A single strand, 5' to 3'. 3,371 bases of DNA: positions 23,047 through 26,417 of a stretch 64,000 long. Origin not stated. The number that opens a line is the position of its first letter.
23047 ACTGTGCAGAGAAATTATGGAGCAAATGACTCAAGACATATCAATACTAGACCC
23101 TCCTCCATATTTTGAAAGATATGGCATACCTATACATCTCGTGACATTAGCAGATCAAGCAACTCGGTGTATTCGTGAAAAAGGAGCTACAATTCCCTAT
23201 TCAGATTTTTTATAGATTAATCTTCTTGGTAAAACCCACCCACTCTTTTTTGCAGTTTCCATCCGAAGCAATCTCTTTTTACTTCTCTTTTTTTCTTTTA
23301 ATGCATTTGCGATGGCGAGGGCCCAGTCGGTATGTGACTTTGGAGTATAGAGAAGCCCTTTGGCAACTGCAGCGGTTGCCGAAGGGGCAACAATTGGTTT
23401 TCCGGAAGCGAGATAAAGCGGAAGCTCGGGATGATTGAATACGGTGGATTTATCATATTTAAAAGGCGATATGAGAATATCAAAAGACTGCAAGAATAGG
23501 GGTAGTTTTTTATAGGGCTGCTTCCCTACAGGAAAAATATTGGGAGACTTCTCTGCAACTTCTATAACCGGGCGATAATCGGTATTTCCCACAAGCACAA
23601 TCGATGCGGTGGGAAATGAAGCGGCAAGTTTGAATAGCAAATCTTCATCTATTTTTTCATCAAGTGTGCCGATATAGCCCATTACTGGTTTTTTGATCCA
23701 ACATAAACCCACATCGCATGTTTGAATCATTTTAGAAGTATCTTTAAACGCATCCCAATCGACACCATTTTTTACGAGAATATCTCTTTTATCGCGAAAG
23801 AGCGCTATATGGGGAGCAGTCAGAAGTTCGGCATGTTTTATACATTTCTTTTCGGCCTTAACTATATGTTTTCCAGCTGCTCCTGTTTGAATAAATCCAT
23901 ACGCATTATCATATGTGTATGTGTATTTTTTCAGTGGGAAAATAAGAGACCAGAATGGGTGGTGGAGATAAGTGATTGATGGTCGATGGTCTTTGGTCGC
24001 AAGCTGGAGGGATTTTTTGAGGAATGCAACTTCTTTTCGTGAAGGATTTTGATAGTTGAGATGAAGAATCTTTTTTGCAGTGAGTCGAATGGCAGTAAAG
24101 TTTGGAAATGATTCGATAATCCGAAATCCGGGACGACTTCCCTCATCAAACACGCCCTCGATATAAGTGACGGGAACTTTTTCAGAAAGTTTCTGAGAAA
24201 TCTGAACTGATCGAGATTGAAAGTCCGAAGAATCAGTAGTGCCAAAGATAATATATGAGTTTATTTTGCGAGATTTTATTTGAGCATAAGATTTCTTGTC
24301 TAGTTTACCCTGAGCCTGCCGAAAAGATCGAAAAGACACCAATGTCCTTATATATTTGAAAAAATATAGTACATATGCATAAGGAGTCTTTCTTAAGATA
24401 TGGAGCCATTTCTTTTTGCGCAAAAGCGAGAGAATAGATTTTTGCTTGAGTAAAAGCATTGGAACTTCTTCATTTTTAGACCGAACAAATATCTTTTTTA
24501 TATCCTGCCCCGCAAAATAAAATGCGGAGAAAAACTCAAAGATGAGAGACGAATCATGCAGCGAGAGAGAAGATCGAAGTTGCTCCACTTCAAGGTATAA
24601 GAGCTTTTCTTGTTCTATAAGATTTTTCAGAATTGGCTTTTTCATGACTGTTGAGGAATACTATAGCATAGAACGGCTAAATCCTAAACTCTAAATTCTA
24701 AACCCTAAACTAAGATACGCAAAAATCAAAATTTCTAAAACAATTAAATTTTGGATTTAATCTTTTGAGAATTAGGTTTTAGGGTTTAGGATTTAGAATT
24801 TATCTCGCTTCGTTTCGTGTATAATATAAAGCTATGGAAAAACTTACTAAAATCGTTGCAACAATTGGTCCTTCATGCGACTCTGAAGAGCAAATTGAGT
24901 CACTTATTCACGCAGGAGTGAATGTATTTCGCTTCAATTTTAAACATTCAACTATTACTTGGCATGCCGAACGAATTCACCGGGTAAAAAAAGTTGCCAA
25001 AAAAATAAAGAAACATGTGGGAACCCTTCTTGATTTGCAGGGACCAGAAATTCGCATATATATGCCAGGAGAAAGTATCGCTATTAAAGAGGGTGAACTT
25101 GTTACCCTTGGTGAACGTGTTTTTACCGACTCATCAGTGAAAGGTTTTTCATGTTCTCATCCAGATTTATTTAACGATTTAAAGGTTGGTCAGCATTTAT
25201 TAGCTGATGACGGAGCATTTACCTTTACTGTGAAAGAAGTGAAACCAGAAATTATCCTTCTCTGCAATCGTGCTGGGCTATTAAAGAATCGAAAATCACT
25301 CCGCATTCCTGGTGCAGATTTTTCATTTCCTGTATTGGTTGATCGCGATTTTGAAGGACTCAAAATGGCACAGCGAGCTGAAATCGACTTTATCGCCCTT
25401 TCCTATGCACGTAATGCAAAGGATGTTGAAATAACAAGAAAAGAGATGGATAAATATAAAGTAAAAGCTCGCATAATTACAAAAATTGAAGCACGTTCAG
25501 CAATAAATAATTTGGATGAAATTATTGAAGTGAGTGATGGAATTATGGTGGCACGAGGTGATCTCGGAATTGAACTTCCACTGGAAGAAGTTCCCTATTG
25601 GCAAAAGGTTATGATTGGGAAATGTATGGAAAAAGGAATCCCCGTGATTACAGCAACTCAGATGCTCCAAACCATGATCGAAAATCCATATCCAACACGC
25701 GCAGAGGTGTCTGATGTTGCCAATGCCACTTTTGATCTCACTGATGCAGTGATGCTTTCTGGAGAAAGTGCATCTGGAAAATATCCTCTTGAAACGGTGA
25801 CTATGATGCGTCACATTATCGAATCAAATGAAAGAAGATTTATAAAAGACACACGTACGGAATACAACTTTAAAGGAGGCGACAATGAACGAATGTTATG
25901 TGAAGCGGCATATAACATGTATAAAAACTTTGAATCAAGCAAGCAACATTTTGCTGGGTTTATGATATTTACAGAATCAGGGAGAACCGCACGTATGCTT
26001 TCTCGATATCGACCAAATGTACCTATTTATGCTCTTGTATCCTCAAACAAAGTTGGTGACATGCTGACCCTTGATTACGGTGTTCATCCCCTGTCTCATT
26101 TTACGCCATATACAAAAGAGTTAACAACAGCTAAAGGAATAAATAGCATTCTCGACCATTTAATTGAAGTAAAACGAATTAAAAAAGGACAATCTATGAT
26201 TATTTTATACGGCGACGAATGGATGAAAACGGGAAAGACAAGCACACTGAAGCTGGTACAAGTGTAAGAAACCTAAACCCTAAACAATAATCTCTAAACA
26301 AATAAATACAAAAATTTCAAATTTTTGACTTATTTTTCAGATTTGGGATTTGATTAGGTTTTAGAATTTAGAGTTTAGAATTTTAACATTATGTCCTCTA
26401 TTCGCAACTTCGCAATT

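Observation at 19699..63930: Hairpin elements built from degenerate tandem heptanucleotides fill almost every intergenic spacer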

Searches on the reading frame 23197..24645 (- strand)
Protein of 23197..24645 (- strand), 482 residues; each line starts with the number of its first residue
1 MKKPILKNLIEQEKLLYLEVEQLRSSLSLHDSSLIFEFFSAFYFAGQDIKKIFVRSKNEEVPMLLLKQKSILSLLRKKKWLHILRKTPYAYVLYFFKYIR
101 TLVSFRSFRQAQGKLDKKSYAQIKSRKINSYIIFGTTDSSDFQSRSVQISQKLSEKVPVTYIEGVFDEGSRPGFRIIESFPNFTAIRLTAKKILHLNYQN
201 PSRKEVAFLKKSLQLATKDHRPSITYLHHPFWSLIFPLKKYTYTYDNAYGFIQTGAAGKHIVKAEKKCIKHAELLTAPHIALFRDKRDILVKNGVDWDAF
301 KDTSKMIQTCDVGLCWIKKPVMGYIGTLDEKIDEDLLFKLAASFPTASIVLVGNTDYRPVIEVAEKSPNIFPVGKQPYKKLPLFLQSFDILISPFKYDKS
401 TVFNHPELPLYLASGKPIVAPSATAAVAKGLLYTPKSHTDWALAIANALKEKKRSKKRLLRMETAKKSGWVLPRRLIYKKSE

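Call 12: search_protein_families(library=pfam, proteins=[window:23197-24645:-])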
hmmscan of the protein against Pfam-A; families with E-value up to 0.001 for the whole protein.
window:23197-24645:- (482 aa): 1 family
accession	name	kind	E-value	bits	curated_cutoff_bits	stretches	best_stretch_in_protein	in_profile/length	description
PF00534.26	Glycos_transf_1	-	0.00032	20.7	26.4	0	318-456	14-163/172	Glycosyl transferases group 1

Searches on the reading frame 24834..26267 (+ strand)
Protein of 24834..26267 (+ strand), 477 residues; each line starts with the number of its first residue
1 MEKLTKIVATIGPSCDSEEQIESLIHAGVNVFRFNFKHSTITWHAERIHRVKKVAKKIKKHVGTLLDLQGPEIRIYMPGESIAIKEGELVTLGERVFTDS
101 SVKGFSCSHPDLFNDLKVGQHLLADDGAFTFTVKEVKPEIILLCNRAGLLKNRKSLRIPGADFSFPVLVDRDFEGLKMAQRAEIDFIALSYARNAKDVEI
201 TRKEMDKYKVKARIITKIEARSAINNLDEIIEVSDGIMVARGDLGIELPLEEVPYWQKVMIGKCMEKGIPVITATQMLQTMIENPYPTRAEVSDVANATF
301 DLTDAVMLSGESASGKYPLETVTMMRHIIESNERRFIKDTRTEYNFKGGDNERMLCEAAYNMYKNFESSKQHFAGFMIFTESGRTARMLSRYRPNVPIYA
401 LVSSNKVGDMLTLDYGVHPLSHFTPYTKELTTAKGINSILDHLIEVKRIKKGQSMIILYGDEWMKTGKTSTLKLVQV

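Call 12: search_protein_families(library=pfam, proteins=[window:24834-26267:+])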
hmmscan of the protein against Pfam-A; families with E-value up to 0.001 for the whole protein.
window:24834-26267:+ (477 aa): 2 families
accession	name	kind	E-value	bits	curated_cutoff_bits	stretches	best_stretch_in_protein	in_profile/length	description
PF00224.27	PK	-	4.9e-105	351.7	30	1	4-322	3-328/328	Pyruvate kinase, barrel domain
PF02887.21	PK_C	-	9.1e-18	64.9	28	1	374-474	17-113/114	Pyruvate kinase, alpha/beta domain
